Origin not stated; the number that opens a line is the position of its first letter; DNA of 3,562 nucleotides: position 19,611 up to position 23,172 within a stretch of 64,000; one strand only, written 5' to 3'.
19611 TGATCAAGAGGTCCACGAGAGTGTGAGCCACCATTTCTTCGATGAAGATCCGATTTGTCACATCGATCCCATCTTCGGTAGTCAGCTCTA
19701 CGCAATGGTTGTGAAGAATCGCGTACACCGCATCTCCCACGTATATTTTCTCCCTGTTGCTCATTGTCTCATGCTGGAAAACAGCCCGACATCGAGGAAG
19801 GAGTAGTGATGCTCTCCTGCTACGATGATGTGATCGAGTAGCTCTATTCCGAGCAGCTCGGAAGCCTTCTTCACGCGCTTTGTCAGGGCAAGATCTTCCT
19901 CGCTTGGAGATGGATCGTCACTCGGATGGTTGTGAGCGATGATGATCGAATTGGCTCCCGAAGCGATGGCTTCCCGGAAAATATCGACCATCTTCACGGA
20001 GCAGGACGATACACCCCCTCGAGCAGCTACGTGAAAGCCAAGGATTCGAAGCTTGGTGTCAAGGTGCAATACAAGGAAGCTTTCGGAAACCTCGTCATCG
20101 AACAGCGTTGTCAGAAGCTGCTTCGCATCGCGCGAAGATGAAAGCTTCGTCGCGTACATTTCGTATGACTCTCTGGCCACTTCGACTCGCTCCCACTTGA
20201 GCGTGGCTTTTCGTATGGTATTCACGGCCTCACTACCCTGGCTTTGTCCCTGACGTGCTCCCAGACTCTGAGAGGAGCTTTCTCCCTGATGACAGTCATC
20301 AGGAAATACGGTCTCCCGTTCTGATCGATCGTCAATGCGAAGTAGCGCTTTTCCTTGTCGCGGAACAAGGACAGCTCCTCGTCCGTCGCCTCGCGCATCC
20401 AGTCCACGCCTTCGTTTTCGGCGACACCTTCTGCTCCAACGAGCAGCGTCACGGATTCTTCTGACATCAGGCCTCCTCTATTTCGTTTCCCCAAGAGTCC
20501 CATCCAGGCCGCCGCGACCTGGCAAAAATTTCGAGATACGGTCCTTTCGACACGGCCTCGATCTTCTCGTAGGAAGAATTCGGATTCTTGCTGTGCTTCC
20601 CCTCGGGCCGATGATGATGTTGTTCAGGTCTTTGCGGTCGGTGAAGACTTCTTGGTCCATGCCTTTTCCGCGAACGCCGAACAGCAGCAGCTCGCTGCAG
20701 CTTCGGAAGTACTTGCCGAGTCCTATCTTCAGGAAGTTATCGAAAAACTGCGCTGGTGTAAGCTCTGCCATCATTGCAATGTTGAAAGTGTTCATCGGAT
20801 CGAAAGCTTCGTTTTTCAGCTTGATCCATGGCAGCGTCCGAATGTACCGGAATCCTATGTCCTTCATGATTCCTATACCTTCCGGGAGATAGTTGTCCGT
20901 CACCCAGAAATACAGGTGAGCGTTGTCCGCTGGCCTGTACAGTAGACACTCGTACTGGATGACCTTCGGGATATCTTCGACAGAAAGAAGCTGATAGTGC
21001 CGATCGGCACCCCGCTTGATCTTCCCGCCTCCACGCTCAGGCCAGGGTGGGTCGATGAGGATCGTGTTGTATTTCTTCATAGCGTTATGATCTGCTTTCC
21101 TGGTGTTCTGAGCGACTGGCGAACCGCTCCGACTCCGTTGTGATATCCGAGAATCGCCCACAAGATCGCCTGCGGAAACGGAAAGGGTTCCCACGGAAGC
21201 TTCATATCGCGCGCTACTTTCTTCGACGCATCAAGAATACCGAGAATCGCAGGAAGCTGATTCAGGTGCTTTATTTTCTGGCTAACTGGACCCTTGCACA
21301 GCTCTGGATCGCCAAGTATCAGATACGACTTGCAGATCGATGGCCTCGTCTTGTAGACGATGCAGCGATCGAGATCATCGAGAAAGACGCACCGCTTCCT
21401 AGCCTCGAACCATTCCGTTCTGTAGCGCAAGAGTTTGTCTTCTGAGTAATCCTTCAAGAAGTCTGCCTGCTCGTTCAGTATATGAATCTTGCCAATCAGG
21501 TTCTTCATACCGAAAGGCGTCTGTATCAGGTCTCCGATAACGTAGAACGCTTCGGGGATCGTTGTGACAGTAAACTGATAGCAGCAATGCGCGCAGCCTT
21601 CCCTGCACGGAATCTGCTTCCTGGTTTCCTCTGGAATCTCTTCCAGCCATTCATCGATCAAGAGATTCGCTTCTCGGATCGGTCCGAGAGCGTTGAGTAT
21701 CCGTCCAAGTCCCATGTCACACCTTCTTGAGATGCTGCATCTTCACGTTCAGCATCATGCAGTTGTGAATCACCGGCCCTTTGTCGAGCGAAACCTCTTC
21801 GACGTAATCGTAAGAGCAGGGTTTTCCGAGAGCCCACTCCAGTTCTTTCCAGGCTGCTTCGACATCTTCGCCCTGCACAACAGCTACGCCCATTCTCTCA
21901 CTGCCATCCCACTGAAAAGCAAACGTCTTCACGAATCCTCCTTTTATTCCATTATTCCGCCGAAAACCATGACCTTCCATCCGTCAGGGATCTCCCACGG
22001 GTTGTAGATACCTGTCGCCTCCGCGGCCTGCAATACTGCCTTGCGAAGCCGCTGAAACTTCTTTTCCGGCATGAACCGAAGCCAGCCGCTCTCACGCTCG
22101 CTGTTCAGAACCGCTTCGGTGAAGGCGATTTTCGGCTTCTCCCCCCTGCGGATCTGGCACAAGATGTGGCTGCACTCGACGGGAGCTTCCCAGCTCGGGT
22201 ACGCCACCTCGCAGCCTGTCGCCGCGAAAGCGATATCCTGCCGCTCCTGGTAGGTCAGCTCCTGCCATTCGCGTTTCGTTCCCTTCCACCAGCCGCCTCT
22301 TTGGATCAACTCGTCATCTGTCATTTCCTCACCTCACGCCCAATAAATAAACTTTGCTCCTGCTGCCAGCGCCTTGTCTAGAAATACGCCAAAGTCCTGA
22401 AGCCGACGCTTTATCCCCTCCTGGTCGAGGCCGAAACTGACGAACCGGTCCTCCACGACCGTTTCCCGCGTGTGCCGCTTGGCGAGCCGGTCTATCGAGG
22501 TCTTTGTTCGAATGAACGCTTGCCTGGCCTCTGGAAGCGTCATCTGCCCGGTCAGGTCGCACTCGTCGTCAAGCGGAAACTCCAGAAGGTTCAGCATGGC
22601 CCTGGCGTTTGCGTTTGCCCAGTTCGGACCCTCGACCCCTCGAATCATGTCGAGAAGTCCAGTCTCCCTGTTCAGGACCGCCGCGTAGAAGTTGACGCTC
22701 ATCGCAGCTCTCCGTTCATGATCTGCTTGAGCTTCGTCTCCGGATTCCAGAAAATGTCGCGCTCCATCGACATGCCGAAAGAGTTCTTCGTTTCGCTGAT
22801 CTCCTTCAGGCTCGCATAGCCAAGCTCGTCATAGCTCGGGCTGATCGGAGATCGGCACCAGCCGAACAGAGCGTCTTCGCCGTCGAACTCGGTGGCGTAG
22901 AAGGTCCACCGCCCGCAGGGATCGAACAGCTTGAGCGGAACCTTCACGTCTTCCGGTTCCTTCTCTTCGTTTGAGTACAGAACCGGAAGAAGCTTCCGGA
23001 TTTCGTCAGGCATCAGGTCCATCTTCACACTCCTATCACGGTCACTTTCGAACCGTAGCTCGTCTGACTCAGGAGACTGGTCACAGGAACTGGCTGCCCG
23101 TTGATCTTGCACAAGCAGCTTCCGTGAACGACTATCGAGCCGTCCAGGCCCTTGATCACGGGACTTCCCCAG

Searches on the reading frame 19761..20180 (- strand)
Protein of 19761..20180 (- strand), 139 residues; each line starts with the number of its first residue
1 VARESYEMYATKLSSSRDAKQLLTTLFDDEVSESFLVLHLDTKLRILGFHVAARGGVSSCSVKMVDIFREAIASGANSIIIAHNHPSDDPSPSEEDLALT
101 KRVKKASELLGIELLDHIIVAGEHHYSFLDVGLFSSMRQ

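Call 113: search_protein_families(library=pfam, proteins=[window:19761-20180:-], max_evalue=0.01)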
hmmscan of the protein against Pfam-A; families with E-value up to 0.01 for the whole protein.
window:19761-20180:- (139 aa): 2 families
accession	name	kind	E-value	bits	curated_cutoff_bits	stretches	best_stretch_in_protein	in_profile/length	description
PF04002.20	RadC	-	1.2e-37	129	22.1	1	14-130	2-118/121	RadC-like JAB domain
PF14464.11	Prok-JAB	-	0.00066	20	25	1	68-103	58-93/114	Prokaryotic homologs of the JAB domain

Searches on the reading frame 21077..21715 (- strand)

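Call 112: search_protein_families(library=pfam, proteins=[window:21077-21715:-], max_evalue=0.01)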
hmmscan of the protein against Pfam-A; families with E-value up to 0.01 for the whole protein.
window:21077-21715:- (212 aa): 1 family
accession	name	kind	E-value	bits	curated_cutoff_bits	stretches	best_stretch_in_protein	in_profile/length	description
PF03692.20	CxxCxxCC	-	7.2e-07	30.3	23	1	37-131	2-69/85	Putative zinc- or iron-chelating domain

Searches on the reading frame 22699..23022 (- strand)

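Call 113: search_protein_families(library=pfam, proteins=[window:22699-23022:-], max_evalue=0.01)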
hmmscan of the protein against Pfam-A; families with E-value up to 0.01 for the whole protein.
window:22699-23022:- (107 aa): 1 family
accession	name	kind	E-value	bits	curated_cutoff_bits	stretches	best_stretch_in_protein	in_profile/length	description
PF11171.13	DUF2958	-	1.5e-10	41.8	21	1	4-99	2-98/111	Protein of unknown function (DUF2958)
